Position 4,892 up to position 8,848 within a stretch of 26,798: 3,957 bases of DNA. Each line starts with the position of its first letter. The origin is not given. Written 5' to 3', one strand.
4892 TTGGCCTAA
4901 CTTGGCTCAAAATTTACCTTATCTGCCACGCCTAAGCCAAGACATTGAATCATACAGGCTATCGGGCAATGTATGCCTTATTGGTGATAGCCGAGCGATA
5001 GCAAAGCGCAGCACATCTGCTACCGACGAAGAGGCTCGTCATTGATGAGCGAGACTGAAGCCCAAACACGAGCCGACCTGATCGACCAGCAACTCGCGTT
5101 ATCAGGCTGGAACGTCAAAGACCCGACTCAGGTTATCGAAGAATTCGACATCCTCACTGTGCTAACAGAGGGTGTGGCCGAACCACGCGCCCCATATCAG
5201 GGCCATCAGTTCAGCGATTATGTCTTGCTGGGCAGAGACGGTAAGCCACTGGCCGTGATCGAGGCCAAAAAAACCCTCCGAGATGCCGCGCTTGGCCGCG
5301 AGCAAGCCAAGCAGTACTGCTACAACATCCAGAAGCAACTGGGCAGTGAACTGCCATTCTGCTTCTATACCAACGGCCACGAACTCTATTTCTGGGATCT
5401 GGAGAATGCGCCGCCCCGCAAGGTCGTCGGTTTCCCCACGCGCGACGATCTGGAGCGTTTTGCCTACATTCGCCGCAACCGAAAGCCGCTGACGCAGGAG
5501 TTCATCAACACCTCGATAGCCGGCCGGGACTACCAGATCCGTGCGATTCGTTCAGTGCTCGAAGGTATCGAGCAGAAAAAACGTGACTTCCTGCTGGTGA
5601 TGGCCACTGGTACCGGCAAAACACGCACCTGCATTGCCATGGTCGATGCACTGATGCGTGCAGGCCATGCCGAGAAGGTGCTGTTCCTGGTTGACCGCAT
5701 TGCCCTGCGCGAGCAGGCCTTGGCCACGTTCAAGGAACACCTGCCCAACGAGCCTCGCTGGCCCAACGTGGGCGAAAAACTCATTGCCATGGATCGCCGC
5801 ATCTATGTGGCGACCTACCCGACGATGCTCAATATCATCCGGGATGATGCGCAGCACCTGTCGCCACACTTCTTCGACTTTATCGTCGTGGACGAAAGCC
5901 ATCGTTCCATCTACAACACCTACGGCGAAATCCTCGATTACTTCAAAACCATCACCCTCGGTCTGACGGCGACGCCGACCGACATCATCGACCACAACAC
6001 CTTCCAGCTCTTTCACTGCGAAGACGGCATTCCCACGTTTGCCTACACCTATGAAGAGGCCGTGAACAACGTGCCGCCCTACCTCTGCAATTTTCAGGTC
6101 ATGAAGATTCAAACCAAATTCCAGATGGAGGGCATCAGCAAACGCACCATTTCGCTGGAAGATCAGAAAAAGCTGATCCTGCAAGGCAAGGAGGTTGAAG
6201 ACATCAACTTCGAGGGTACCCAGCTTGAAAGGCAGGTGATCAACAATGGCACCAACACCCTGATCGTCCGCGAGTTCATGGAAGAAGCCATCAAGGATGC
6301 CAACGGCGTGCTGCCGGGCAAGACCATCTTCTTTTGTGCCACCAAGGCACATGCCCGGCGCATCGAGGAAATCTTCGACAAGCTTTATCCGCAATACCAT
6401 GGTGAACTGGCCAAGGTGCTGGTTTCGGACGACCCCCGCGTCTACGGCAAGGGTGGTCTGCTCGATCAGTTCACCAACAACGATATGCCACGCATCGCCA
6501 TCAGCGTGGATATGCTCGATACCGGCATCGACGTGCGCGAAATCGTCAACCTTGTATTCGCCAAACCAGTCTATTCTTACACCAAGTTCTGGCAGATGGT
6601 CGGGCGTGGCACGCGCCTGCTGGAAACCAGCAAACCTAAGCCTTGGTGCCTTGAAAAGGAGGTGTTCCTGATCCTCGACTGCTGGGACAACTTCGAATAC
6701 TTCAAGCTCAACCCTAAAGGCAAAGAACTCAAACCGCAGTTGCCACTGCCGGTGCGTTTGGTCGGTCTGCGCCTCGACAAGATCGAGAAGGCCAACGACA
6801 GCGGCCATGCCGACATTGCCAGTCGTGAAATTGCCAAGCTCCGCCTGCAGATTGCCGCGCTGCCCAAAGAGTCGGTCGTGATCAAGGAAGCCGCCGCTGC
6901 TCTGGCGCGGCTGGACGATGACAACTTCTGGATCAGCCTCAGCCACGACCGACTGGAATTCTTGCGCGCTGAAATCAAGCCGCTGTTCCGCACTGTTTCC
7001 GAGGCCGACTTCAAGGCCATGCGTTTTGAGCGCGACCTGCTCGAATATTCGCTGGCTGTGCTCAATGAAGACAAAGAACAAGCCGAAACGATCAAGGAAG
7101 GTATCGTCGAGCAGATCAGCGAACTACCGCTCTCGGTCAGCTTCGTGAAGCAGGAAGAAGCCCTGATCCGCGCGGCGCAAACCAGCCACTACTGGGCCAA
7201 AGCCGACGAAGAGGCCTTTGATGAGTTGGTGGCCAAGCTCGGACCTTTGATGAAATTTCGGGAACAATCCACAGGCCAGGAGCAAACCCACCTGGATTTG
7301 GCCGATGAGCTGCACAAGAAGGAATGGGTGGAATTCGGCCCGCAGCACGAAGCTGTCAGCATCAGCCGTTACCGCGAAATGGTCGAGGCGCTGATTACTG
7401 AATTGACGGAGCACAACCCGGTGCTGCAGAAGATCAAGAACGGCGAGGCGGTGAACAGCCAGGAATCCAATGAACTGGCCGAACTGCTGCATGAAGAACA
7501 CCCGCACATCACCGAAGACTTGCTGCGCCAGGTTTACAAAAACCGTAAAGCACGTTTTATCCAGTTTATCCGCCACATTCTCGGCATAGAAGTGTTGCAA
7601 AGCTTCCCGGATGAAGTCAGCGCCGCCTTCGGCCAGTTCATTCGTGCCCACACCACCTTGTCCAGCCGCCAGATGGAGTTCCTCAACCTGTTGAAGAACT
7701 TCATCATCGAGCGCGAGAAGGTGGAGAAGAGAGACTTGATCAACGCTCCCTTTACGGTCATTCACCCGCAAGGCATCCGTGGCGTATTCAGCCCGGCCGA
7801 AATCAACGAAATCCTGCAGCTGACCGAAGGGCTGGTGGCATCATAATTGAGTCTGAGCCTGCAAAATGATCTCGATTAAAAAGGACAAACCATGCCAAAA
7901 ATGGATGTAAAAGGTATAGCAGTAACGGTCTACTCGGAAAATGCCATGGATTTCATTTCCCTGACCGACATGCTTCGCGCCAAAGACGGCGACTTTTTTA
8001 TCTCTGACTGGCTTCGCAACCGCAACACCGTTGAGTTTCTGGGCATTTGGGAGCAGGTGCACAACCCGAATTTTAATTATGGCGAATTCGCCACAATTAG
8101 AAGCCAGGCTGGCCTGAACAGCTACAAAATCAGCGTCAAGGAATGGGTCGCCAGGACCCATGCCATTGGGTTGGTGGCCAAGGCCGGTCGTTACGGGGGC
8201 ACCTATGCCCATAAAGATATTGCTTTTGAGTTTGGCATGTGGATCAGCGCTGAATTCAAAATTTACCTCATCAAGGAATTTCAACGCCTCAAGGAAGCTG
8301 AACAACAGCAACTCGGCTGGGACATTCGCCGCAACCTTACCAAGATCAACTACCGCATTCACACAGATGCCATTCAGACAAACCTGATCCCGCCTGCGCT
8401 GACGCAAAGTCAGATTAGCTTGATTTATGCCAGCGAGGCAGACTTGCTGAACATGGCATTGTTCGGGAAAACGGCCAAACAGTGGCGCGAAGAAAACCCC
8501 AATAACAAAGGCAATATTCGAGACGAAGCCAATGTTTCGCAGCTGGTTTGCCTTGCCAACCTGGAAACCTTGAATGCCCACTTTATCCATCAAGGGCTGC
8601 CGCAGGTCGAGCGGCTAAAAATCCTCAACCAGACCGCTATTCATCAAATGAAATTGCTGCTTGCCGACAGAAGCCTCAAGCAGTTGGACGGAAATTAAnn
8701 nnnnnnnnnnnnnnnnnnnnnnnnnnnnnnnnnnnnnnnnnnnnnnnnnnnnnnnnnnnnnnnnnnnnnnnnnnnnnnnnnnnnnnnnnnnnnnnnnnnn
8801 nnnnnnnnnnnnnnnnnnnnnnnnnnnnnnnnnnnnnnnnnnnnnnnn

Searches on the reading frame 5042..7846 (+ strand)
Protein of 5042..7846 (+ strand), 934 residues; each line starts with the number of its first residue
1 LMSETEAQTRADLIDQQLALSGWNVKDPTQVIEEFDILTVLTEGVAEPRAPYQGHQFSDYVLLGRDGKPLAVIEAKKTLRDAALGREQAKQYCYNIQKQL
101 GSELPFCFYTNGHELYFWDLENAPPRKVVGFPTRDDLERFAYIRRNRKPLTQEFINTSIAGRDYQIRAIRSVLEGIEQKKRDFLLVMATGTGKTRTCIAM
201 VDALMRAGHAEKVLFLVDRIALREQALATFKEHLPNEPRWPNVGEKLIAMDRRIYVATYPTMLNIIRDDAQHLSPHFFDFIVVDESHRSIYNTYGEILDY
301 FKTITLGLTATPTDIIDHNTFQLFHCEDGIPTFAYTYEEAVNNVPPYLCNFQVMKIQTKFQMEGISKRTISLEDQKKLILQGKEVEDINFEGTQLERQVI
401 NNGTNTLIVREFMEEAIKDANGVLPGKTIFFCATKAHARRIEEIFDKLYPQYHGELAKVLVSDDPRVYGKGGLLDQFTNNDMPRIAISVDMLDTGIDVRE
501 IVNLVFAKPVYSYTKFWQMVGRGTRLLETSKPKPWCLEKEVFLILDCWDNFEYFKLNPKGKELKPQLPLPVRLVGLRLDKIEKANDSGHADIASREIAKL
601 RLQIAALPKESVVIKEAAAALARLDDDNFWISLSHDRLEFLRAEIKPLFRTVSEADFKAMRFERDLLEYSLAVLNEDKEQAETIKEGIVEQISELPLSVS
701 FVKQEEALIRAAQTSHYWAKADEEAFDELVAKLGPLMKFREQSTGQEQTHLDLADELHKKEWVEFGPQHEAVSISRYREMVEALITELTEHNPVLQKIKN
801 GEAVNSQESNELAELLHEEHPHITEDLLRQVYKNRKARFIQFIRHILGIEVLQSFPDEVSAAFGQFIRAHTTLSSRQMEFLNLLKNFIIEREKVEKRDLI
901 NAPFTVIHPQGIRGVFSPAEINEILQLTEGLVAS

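Call 8: search_protein_families(library=pfam, proteins=[window:5042-7846:+], max_evalue=0.001)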
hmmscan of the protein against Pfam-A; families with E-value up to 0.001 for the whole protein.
window:5042-7846:+ (934 aa): 6 families
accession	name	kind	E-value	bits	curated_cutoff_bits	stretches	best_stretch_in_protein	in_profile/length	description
PF04851.21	ResIII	-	1.1e-41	142.9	22.5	1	160-313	3-163/164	Type III restriction enzyme, res subunit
PF08463.15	EcoEI_R_C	-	1.2e-28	100.7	24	1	776-926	2-156/163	EcoEI R protein C-terminal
PF18766.7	SWI2_SNF2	-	8.4e-17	62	26.7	1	164-342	1-181/221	SWI2/SNF2 ATPase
PF00270.35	DEAD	-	1e-12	48.5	26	1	163-314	2-162/167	DEAD/DEAH box helicase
PF04313.20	HSDR_N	-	1.4e-11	45.1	25.1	1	5-125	3-197/198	Type I restriction enzyme R protein N terminus (HSDR_N)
PF00271.37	Helicase_C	-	7.8e-06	26.5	23.5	1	425-525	15-108/110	Helicase conserved C-terminal domain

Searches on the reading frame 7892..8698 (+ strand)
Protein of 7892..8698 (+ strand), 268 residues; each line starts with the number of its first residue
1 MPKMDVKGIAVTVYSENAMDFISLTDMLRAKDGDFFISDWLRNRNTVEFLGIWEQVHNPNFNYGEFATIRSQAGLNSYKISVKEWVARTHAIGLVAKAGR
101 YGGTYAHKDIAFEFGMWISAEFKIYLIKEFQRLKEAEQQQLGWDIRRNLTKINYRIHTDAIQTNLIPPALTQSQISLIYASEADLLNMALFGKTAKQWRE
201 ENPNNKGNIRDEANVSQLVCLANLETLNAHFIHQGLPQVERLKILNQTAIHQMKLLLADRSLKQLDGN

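Call 8: search_protein_families(library=pfam, proteins=[window:7892-8698:+], max_evalue=0.001)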
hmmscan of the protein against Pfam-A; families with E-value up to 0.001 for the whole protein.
window:7892-8698:+ (268 aa): 1 family
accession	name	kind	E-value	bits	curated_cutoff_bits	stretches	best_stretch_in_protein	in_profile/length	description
PF04383.19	KilA-N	-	1.1e-21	77.1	23.8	1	16-135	12-106/107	KilA-N domain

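Call 103: search_protein_families(library=pfam, proteins=[window:7892-8695:+], max_evalue=0.001)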
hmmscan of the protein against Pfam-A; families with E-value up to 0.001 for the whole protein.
window:7892-8695:+ (268 aa): 1 family
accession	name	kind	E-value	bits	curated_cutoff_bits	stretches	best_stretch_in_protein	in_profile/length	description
PF04383.19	KilA-N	-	1.1e-21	77.1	23.8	1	16-135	12-106/107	KilA-N domain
